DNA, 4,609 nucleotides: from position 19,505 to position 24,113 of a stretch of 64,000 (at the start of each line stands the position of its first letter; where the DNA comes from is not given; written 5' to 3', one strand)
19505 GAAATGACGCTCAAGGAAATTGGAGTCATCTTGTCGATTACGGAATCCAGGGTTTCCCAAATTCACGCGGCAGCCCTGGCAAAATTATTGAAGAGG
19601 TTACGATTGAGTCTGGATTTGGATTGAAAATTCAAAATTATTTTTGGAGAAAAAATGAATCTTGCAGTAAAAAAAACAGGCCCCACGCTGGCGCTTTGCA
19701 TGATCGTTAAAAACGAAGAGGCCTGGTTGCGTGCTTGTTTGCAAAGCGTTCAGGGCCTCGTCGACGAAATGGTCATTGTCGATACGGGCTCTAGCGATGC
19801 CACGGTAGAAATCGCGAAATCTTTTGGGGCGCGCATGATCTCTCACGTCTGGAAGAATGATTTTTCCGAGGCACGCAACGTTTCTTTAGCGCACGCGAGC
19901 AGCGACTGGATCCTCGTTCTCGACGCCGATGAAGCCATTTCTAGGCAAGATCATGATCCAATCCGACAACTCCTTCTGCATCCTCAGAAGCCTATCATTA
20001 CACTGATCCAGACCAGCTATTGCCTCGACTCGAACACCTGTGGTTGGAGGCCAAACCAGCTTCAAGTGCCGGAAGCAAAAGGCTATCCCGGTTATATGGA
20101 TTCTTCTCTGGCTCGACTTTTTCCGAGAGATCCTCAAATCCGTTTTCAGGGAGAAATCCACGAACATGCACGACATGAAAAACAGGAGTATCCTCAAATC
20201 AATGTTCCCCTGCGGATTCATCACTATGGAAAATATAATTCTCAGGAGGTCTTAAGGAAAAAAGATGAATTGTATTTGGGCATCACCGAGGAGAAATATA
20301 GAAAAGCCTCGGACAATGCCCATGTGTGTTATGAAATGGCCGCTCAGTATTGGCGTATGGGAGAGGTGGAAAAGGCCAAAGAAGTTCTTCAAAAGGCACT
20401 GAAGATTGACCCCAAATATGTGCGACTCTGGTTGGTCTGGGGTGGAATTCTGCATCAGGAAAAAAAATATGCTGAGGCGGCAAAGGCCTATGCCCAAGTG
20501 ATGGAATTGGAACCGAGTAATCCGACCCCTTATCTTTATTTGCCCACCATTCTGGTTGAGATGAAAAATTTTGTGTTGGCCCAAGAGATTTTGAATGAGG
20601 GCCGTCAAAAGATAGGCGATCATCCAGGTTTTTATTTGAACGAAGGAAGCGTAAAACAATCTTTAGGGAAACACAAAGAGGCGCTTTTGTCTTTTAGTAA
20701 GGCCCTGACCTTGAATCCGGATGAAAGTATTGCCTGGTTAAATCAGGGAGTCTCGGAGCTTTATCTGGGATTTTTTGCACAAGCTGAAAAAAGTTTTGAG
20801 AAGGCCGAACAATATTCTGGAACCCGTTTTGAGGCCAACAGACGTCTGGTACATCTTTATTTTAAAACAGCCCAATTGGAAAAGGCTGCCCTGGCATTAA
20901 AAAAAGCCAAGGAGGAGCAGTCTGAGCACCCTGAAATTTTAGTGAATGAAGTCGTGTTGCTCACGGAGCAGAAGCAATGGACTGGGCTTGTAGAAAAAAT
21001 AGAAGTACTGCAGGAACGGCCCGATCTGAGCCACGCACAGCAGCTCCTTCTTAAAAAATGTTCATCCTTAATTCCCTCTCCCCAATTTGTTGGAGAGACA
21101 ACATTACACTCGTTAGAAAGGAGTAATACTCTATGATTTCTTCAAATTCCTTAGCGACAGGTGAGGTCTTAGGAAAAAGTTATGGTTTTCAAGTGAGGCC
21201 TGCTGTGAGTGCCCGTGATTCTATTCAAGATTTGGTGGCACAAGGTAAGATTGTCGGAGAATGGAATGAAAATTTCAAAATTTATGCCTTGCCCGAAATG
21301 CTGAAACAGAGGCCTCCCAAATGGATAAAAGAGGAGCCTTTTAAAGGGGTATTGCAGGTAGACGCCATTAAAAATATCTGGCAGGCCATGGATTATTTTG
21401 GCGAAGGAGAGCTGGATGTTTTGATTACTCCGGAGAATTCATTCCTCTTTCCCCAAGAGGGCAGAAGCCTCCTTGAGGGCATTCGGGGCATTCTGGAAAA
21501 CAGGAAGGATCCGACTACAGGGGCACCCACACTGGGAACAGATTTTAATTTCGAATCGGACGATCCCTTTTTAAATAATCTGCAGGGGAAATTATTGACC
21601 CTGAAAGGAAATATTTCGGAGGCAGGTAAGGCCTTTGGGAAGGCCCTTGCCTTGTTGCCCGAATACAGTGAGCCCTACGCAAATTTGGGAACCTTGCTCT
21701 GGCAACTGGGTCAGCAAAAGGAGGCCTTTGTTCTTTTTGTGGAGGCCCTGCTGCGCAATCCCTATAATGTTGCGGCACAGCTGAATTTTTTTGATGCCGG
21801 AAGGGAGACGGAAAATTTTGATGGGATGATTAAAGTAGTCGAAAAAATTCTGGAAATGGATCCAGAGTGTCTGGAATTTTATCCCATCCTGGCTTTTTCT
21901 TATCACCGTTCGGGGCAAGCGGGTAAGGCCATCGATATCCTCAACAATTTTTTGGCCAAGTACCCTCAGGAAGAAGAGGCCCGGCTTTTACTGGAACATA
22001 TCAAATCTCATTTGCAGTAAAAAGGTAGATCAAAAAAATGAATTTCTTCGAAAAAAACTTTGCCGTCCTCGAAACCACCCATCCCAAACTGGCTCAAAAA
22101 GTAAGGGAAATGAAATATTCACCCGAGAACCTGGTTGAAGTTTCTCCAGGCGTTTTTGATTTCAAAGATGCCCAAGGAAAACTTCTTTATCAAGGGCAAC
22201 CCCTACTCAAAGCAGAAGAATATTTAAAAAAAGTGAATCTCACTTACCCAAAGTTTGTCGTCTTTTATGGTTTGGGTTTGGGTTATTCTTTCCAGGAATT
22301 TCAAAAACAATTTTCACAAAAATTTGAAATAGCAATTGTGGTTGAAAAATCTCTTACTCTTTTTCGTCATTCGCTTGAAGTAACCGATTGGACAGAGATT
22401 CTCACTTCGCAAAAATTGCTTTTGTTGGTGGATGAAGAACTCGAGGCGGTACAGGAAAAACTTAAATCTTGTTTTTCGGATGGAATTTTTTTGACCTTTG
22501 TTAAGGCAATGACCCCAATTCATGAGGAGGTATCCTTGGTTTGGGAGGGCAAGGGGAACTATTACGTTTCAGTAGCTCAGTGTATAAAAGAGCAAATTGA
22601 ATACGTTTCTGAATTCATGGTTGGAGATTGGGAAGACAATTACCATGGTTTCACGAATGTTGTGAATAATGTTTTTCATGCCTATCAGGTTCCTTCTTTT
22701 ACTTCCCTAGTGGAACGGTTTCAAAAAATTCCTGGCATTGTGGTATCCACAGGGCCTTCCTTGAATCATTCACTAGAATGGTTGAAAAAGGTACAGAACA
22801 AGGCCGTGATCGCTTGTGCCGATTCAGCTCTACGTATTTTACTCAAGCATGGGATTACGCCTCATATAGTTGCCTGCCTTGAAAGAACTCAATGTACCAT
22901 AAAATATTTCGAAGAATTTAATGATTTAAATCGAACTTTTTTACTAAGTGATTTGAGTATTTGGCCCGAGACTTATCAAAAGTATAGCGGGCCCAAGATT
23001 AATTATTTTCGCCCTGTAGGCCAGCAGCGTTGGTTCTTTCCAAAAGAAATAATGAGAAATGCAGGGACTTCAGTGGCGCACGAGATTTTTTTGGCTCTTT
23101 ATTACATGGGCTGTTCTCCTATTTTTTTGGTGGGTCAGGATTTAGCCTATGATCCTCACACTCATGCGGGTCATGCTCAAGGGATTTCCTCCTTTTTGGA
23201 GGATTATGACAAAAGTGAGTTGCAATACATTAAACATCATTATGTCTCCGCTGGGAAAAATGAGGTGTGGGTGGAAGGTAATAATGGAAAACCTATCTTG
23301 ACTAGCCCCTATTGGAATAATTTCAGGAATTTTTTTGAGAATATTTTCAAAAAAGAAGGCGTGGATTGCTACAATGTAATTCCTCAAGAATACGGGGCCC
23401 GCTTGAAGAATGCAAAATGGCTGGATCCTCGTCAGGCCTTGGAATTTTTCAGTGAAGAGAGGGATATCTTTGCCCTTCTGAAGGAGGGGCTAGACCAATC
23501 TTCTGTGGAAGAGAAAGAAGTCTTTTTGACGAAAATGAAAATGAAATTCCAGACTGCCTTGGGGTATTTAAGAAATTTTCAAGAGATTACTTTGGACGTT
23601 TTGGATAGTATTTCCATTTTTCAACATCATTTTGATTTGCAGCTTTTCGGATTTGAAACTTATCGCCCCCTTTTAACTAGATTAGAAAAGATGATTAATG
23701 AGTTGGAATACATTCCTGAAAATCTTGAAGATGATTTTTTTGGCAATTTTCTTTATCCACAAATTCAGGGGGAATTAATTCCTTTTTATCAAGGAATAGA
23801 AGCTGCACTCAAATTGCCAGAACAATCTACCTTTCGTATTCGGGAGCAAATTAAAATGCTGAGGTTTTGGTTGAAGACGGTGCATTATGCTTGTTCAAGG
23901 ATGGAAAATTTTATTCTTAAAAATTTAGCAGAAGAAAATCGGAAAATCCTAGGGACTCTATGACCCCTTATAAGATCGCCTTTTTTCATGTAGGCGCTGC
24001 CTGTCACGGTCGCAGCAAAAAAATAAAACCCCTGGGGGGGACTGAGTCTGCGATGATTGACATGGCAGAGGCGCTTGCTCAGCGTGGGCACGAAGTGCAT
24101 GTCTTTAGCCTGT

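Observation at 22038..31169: Five Maf paralogues, three forming a mosaic tandem family (evidence of gene conversion)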

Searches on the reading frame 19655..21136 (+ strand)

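Call 11: search_protein_families(library=ncbifam, proteins=[window:19655-21136:+])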
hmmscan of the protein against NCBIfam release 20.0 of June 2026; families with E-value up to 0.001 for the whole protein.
window:19655-21136:+ (493 aa): 34 families (the best 25 are shown)
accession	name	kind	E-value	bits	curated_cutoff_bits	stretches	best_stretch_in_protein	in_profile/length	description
TIGR04195.1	S_glycosyl_SunS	equivalog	6.6e-23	81.2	350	1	6-251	53-283/421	SunS family peptide S-glycosyltransferase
TIGR02521.1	type_IV_pilW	equivalog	2.4e-22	79.6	154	2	213-359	22-170/234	type IV pilus biogenesis/stability protein PilW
TIGR02917.1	PEP_TPR_lipo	equivalog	1.7e-21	75.9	312.2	1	228-429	165-366/899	XrtA/PEP-CTERM system TPR-repeat protein PrsT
NF040959.1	MamA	equivalog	2.9e-18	66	200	3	212-293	61-142/204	magnetosome protein MamA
TIGR02552.1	LcrH_SycD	equivalog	3.1e-18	65.8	104.8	1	222-322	18-118/136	SycD/LcrH family type III secretion system chaperone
NF008757.0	PRK11788.1-5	equivalog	2.2e-13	50.1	363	1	219-288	177-246/388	lipopolysaccharide assembly protein LapB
NF008391.2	PRK11189.1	equivalog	3e-10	40.1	250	1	218-303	61-146/297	lipoprotein NlpI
TIGR00990.1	3a0801s09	subfamily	3.5e-10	39.2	757.25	1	327-449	368-490/615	mitochondrial import receptor subunit TOM70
TIGR03939.1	PGA_TPR_OMP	equivalog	5.1e-10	38.2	366.65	1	268-362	98-192/800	poly-beta-1,6 N-acetyl-D-glucosamine export porin PgaA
NF033762.1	social_mot_Tgl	equivalog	6.9e-10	38.7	225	1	217-288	26-98/252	social motility TPR repeat lipoprotein Tgl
TIGR04510.1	mod_pep_cyc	subfamily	9.3e-10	37.6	400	1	224-455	400-628/814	putative peptide modification system cyclase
NF033920.0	C39_PA2778_fam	equivalog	4.5e-09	36.1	150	1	221-317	155-251/255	PA2778 family cysteine peptidase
NF008756.0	PRK11788.1-4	equivalog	7.2e-09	35.2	474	1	216-287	174-245/389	lipopolysaccharide assembly protein LapB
TIGR04283.1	glyco_like_mftF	equivalog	8.5e-09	35.3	182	1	18-109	7-98/221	TIGR04283 family arsenosugar biosynthesis glycosyltransferase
NF002725.1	PRK02603.1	equivalog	4.3e-07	30.1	143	0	326-401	74-149/173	photosystem I assembly protein Ycf3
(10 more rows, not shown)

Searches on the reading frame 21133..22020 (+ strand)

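Call 11: search_protein_families(library=ncbifam, proteins=[window:21133-22020:+])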
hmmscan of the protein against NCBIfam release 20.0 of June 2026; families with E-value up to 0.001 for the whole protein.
window:21133-22020:+ (295 aa): 5 families
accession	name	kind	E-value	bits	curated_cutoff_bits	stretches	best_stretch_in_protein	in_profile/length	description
TIGR02917.1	PEP_TPR_lipo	equivalog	2.6e-14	52.1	312.2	1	142-288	462-608/899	XrtA/PEP-CTERM system TPR-repeat protein PrsT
NF040959.1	MamA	equivalog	1.3e-07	31.3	200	1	157-270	83-196/204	magnetosome protein MamA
TIGR02521.1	type_IV_pilW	equivalog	1.7e-07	31.1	154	1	153-287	73-209/234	type IV pilus biogenesis/stability protein PilW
NF033762.1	social_mot_Tgl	equivalog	4.6e-05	22.9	225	1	141-283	61-206/252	social motility TPR repeat lipoprotein Tgl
TIGR00990.1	3a0801s09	subfamily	0.00016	20.4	757.25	1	124-220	378-473/615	mitochondrial import receptor subunit TOM70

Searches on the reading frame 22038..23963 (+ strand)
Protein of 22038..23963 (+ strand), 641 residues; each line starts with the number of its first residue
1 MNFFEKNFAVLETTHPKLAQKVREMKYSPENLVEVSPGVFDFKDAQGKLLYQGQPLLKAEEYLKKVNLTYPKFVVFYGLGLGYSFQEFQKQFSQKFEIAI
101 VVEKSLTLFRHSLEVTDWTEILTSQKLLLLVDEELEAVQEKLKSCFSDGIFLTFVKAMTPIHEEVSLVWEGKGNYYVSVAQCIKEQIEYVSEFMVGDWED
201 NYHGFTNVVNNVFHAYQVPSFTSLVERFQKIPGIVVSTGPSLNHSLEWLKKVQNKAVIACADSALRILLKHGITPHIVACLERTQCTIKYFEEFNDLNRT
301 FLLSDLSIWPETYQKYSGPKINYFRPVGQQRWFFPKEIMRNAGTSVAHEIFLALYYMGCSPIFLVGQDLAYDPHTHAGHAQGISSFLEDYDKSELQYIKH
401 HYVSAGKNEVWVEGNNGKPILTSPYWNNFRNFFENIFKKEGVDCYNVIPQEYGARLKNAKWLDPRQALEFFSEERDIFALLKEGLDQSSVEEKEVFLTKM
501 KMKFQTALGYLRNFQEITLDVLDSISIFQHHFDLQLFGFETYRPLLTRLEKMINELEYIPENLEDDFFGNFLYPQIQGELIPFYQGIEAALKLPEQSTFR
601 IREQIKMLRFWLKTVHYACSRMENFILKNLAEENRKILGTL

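Call 4: search_protein_families(library=pfam, proteins=[window:22038-23963:+])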
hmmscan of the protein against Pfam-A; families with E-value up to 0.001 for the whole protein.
window:22038-23963:+ (641 aa): 2 families
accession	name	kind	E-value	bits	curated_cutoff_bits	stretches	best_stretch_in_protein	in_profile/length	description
PF01973.23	MptE-like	-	5.8e-43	147.1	34.6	1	207-372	2-169/171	6-hydroxymethylpterin diphosphokinase MptE-like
PF20157.4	Maf_flag10_N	-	4.8e-11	43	23.5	1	73-124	114-163/228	Glycosyltransferase Maf N-terminal domain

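Call 17: find_related_loci(query=A1, collection=genome_contigs, flank=10000)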
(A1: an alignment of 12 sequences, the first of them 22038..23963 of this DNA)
Query A1 (641 aa) in genome_contigs; peptide patterns used: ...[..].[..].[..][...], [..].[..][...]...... (x = any residue, [..] = any of these).
76 stretches matched a pattern; 45 encode a relative of the query (tblastn E <= 1e-3); 44 distinct loci.
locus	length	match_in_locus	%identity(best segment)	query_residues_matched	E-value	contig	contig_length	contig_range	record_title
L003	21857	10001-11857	35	2-628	2e-120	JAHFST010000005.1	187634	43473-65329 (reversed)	MAG: Deltaproteobacteria bacterium isolate nzgw603 NODE_32_length_187635_cov_8.415228, whole genome shotgun sequence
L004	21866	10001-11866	33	2-629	6e-106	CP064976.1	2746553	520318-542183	MAG: Deltaproteobacteria bacterium isolate EsbW_18-Q3-R4-48_MAXAC.279_cln chromosome, complete genome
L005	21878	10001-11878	38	2-626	1e-136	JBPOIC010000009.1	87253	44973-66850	MAG: Myxococcota bacterium isolate MAG_657 c_000000434326, whole genome shotgun sequence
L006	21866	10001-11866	32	2-629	5e-99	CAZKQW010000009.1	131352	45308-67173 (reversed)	MAG TPA_asm: uncultured Pseudomonadota bacterium isolate SRP278252_co2_16 genome assembly, contig: NODE_166_length_13135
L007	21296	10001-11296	33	100-532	2e-66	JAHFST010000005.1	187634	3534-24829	MAG: Deltaproteobacteria bacterium isolate nzgw603 NODE_32_length_187635_cov_8.415228, whole genome shotgun sequence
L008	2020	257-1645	31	3-474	4e-56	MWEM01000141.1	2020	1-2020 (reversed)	MAG: Thermotogae bacterium ADurb.Bin062 BWX67_contig000141, whole genome shotgun sequence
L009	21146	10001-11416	30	53-531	8e-54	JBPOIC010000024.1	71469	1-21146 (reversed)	MAG: Myxococcota bacterium isolate MAG_657 c_000000434306, whole genome shotgun sequence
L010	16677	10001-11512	28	3-516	1e-52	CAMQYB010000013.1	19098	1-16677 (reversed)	MAG TPA_asm: uncultured Deferribacteraceae bacterium isolate ERR3139990_bin.6_metaWRAP_v1.3_MAG genome assembly, contig:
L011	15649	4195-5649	27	1-494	3e-51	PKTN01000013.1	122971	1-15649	MAG: Denitrovibrio sp. isolate BM704 sc_73, whole genome shotgun sequence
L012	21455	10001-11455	28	3-495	2e-51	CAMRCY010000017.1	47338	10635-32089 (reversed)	MAG TPA_asm: uncultured Deferribacteraceae bacterium isolate ERR3140002_bin.1_metaWRAP_v1.3_MAG genome assembly, contig:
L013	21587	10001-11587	28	1-536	7e-54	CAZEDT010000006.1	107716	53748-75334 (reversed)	MAG TPA_asm: uncultured Syntrophomonas sp. isolate SRP302447_co4_168 genome assembly, contig: NODE_629_length_107716_cov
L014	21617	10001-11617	27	72-611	5e-51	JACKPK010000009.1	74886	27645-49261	MAG: Deltaproteobacteria bacterium isolate HK-STAS-UBA10199-2 HK-STAS-UBA10199-2_9, whole genome shotgun sequence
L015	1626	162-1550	30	3-474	2e-52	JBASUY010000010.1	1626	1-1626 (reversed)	MAG: Candidatus Omnitrophota bacterium isolate MFD13470_ilm_asm_bin9 k127_66952, whole genome shotgun sequence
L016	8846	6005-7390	29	4-469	4e-50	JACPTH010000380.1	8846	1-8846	MAG: bacterium isolate NC_groundwater_727_Ag_S-0.65um_43_6 S37_SO-6_scaffold_532670, whole genome shotgun sequence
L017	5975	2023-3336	29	3-446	6e-50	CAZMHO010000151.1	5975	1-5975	MAG TPA_asm: uncultured Thermotogaceae bacterium isolate binchicken_co113_214 genome assembly, contig: NODE_16194_length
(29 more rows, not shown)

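Call 29: search_solved_structures(query=window:22038-23963:+, max_evalue=0.01, show_alignments=1)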
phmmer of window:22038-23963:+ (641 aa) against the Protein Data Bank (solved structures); distinct sequences matched with E-value up to 0.01: 1.
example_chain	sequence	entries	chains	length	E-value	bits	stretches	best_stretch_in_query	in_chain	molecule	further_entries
5mu5_A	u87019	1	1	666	6.2e-09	38.1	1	74-376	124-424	Uncharacterized protein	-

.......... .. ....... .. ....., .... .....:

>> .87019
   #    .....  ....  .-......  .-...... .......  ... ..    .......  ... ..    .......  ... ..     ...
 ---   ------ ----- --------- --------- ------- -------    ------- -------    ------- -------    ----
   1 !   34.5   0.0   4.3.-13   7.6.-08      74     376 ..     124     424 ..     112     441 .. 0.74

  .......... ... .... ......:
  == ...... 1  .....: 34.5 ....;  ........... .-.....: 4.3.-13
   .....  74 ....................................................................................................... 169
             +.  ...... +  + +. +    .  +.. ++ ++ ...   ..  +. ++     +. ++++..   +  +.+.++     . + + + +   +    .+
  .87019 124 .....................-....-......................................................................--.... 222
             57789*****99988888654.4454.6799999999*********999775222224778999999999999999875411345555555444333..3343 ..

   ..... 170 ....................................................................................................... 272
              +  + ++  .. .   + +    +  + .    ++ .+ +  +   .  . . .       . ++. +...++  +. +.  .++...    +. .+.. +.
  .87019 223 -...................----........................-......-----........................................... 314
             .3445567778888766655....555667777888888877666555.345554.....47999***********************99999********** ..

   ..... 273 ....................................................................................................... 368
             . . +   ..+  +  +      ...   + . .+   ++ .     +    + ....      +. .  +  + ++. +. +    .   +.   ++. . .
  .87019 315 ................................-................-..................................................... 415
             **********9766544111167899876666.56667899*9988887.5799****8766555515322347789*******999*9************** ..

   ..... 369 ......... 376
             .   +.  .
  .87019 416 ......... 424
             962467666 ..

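Call 53: predict_structure(alignment_id=A1)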
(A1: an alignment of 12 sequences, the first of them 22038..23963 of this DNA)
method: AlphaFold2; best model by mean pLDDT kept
length: 641 residues; sequences in the alignment: 12
mean_pLDDT: 89.5   pTM: 0.80
mean pLDDT of the five models: 89.5, 87.3, 86.3, 86.3, 83.4
residues with pLDDT >= 90: 374; 70-90: 256; 50-70: 10; < 50: 1
segments of 3 or more residues with pLDDT < 50: none
pLDDT, mean of each block of 10 residues (from residue 1): 87 93 87 86 90 93 90 93 92 91 94 90 90 90 81 88 89 89 88 70 91 93 93 95 94 95 94 96 85 87 95 93 89 91 88 96 94 90 86 90 84 92 88 85 91 91 89 91 90 92 94 93 91 86 89 82 83 85 86 87 89 93 92 82 48
secondary structure, 60 per line:
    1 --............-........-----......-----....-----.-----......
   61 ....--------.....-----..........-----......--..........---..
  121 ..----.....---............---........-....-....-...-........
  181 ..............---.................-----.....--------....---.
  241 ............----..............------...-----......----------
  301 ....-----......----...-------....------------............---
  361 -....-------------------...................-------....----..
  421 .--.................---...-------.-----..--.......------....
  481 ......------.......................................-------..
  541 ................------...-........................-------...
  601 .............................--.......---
elements in order: H3-14 H16-23 E32-34 E40-43 H55-64 E73-77 H83-92 E98-103 H106-115 H119-122 E127-131 H135-146 H150-157 E159-162 H164-167 H173-194 H198-214 H221-224 E233-236 H240-252 E257-261 H262-270 E277-279 H285-290 E301-304 H310-315 E320-322 H330-333 H346-357 E362-365 H385-403 E411-414 E419-421 H424-440 E444-446 H464-470 H477-486 H493-531 H539-556 H567-590 H598-629 H632-638

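Call 57: fold_search(model_id=the predicted structure, library=pdb)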
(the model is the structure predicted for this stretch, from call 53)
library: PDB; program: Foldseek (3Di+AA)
matches with E <= 10: 980; with E <= 0.001: 6
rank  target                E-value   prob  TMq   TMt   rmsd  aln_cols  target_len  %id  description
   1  5mu5                  3.6e-21  1.00  0.53  0.54   9.1       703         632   15  Structure of MAf glycosyltransferase from Magnetospirillum magneticum AMB-1 (released 2017-11-15)
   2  8sbu_A                6.1e-06  1.00  0.23  0.24  13.9       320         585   13  Crystal structure of MBP fusion with HPPK from Methanocaldococcus jannaschii (released 2024-07-03)
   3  8sbu_B                7.5e-05  1.00  0.22  0.23  13.9       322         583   14  Crystal structure of MBP fusion with HPPK from Methanocaldococcus jannaschii (released 2024-07-03)
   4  8sd5_C                4.3e-04  1.00  0.22  0.56   8.1       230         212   14  Crystal structure of HPPK from Methanocaldococcus jannaschii (released 2024-07-03)
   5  8sd5_B                4.8e-04  1.00  0.22  0.57   8.0       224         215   14  Crystal structure of HPPK from Methanocaldococcus jannaschii (released 2024-07-03)
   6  8sd5_A                7.1e-04  1.00  0.22  0.56   8.0       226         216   15  Crystal structure of HPPK from Methanocaldococcus jannaschii (released 2024-07-03)
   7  5bo8_B                3.4e-03  1.00  0.17  0.34  10.6       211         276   12  Structure of human sialyltransferase ST8SiaIII (released 2015-07-15)
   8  9hmz_D                4.3e-03  0.96  0.19  0.33  16.8       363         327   10  Structure of Corynebacterium glutamicum SteA, a cell division regulator (released 2025-07-30)
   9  9hmy                  6.8e-03  0.92  0.16  0.28  12.3       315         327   12  Structure of Mycobacterium tuberculosis SteA (Rv1697), a cell division regulator (released 2025-07-30)
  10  5bo7_B                7.1e-03  0.99  0.17  0.33  10.6       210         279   12  Structure of human sialyltransferase ST8SiaIII in complex with CTP (released 2015-07-15)
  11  9hmz_G                1.1e-02  0.92  0.18  0.32  16.2       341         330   11  Structure of Corynebacterium glutamicum SteA, a cell division regulator (released 2025-07-30)
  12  5bo6_B                2.1e-02  0.95  0.17  0.32  11.7       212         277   11  Structure of human sialyltransferase ST8SiaIII in complex with CDP (released 2015-07-15)
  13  2hnk_B                8.3e-02  0.94  0.10  0.26   8.2       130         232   15  Crystal structure of SAM-dependent O-methyltransferase from pathogenic bacterium Leptospira interrogans (released 2007-09-04)
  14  2wnf_A                1.2e-01  0.60  0.16  0.33  11.2       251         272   11  Crystal Structure of a Mammalian Sialyltransferase in complex with Gal-beta-1-3GalNAc-ortho-nitrophenol (released 2009-10-13)
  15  5dvz_A                1.2e-01  0.11  0.12  0.18  26.9       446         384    8  Holo TrpB from Pyrococcus furiosus (released 2016-02-03)
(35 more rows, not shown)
